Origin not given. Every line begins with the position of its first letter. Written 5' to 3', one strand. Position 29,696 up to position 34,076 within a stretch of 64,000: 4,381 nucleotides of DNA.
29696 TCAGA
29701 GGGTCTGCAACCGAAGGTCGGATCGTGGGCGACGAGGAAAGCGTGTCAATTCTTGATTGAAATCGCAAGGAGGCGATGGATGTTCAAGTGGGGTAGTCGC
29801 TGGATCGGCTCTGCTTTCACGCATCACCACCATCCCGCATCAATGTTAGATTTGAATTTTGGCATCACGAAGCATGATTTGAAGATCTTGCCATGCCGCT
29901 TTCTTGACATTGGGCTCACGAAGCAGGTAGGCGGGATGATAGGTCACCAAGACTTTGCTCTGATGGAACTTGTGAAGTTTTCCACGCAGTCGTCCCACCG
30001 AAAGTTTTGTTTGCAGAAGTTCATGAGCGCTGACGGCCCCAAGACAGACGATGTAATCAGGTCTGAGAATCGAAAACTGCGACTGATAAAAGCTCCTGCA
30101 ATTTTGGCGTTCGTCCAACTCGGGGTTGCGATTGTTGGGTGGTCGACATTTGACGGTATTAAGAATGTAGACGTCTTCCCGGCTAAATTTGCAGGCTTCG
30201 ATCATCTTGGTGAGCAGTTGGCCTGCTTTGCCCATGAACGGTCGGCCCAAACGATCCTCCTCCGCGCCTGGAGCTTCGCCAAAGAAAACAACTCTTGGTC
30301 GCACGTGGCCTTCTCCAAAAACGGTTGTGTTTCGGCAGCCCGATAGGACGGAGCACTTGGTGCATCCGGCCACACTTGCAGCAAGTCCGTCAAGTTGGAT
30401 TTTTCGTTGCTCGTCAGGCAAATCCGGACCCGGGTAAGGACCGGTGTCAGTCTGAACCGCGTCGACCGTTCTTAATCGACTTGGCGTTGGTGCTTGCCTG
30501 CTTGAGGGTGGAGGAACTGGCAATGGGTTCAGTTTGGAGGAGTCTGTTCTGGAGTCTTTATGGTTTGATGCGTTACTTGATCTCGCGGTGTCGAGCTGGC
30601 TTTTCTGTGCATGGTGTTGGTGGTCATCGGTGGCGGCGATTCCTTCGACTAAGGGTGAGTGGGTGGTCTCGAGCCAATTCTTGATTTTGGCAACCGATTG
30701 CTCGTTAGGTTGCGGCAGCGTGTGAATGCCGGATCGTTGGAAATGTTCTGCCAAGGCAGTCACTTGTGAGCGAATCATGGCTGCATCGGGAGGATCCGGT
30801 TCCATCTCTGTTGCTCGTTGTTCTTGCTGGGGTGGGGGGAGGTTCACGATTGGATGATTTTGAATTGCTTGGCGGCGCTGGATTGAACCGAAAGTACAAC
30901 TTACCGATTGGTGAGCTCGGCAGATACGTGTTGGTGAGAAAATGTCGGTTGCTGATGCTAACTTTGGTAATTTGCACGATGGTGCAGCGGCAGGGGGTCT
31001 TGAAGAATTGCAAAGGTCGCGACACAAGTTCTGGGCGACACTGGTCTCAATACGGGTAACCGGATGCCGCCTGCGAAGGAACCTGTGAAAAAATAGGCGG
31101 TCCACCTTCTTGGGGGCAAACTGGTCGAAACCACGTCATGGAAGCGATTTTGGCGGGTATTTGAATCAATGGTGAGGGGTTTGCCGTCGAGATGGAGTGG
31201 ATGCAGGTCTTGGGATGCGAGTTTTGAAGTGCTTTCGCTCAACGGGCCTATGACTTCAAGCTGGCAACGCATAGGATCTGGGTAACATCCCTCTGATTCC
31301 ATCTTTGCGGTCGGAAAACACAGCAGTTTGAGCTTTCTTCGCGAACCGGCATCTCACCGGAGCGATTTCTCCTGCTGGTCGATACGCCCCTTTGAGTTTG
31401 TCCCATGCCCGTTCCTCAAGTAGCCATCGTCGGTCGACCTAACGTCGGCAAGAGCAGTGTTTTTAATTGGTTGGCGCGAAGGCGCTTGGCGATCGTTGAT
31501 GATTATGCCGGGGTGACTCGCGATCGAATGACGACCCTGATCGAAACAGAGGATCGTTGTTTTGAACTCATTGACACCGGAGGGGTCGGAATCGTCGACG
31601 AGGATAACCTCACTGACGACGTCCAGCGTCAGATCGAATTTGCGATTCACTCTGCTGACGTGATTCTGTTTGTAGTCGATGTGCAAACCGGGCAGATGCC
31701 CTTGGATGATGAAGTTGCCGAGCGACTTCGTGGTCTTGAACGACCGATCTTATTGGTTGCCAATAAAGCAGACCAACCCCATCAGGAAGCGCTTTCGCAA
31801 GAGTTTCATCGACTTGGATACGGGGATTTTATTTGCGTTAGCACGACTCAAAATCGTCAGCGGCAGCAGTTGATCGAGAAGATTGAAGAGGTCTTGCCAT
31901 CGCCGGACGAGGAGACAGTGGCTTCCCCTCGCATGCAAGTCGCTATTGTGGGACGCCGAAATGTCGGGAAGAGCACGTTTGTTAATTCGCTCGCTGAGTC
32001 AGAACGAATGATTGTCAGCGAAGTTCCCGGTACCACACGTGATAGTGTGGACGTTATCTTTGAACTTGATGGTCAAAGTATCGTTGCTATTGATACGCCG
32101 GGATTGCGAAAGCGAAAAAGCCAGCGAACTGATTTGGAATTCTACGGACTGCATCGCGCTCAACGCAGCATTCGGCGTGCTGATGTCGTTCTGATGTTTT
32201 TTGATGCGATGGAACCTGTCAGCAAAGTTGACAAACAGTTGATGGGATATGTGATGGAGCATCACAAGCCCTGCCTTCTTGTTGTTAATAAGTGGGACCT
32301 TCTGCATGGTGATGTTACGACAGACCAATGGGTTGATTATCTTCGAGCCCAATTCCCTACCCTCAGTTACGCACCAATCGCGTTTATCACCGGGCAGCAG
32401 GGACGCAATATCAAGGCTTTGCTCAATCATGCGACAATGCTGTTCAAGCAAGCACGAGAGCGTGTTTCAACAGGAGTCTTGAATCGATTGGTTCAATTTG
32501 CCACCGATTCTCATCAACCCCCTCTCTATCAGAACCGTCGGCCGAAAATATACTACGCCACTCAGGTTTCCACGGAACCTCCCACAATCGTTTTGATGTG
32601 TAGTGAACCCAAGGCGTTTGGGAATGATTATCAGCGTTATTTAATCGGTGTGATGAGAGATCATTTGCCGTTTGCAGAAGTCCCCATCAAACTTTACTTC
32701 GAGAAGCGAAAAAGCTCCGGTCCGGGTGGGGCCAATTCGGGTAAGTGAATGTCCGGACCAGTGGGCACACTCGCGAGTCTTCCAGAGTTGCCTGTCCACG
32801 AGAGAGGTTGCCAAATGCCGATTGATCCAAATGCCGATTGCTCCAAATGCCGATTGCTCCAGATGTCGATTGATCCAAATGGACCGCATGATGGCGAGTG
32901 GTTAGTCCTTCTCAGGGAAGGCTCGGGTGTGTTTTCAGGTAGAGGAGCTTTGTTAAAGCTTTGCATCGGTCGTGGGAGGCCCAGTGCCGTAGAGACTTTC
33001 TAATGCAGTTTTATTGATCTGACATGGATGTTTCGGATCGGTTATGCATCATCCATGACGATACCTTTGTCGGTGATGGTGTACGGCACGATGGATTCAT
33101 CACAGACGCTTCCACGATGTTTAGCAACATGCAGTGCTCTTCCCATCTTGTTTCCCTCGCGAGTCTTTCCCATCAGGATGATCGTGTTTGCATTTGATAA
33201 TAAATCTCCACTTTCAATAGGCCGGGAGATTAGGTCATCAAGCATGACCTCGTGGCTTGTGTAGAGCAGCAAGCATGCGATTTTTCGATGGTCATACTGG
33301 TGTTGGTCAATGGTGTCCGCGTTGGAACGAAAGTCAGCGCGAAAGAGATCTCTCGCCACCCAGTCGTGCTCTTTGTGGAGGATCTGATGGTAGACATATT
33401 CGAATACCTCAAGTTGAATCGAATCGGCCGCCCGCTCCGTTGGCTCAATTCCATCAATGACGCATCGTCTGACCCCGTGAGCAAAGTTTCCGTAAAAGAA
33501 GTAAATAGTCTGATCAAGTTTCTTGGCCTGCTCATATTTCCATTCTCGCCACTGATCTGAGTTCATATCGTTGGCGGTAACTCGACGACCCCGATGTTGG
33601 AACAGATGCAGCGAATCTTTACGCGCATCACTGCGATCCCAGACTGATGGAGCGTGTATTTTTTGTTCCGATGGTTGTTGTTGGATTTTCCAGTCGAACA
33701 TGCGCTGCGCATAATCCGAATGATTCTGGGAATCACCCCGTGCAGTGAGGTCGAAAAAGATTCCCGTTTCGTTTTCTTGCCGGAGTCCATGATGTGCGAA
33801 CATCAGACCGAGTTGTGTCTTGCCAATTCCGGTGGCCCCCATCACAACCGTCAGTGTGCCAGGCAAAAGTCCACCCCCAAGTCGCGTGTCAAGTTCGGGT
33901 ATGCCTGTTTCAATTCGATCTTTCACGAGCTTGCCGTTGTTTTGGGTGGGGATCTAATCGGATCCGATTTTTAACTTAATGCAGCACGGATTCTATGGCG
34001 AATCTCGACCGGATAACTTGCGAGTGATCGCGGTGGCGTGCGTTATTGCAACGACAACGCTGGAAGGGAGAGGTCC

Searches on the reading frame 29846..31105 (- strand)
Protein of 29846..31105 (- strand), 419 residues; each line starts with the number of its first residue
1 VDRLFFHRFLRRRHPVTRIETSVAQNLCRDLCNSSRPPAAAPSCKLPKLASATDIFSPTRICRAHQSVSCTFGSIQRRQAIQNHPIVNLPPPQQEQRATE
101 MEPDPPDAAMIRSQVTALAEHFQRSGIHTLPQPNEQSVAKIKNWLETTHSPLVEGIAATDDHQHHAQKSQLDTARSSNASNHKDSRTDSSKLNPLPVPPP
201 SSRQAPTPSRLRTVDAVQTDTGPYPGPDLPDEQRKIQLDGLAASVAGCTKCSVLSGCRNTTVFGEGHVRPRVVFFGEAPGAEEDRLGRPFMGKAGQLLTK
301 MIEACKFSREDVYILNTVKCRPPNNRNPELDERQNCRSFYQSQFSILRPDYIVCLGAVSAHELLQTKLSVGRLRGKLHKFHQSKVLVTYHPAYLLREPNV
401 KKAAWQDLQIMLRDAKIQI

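Call 78: search_protein_families(library=pfam, proteins=[window:29846-31105:-], max_evalue=0.0001)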
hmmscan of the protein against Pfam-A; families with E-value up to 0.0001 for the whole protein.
window:29846-31105:- (419 aa): 1 family
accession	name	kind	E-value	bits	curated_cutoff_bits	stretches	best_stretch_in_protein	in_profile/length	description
PF03167.25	UDG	-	4e-34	118.2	24.3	1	263-409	1-141/141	Uracil DNA glycosylase superfamily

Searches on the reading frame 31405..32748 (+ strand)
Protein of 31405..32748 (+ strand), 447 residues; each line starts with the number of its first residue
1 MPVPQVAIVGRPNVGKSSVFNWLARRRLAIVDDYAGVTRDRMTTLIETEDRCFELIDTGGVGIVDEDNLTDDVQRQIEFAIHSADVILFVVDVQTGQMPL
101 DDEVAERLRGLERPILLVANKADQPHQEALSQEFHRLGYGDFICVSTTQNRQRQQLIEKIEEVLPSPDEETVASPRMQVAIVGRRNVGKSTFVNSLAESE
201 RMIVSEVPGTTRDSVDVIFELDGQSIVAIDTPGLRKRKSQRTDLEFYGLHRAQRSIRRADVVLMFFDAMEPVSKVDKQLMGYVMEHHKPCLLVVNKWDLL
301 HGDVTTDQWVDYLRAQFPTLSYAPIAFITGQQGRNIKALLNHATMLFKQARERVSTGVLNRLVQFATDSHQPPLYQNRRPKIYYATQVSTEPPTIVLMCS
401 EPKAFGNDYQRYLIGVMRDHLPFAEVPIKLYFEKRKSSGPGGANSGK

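Call 78: search_protein_families(library=pfam, proteins=[window:31405-32748:+], max_evalue=0.0001)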
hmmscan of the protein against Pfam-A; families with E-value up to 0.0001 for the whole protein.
window:31405-32748:+ (447 aa): 10 families
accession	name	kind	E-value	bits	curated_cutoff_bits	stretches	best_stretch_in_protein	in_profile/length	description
PF01926.29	MMR_HSR1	-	4e-56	188.4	21.9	2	178-296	1-113/113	50S ribosome-binding GTPase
PF14714.11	KH_dom-like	-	5.1e-27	94.4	27.3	1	353-432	1-80/81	KH-domain-like of EngA bacterial GTPase enzymes, C-terminal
PF02421.24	FeoB_N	-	1.4e-25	90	27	2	5-139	2-132/156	Ferrous iron transport protein B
PF00009.33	GTP_EFTU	-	3.8e-18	66.2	26.5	2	36-165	54-187/188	Elongation factor Tu GTP binding domain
PF00350.29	Dynamin_N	-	2.9e-17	63.7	27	0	220-296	97-167/168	Dynamin family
PF04548.22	AIG1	-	2.3e-13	50.4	27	1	179-282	3-106/212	AIG1 family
PF03193.22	RsgA_GTPase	-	1.3e-10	41.8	30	1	115-236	56-170/174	RsgA GTPase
PF00071.28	Ras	-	4e-06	27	21.6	0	6-133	2-125/162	Ras family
PF16897.10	MMR_HSR1_Xtn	-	2.7e-05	24.6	35.2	0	78-162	26-102/106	C-terminal region of MMR_HSR1 domain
PF08477.19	Roc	-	4e-05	24.3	27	0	6-123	2-119/119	Ras of Complex, Roc, domain of DAPkinase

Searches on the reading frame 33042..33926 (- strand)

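Call 78: search_protein_families(library=pfam, proteins=[window:33042-33926:-], max_evalue=0.0001)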
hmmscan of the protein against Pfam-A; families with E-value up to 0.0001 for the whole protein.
window:33042-33926:- (294 aa): 2 families
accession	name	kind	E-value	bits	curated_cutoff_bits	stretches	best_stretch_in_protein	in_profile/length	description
PF06745.19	ATPase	-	1.2e-18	67.7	26.6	1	5-96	1-89/231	KaiC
PF03796.21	DnaB_C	-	9e-05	22.4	27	0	5-61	2-57/255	DnaB-like helicase C terminal domain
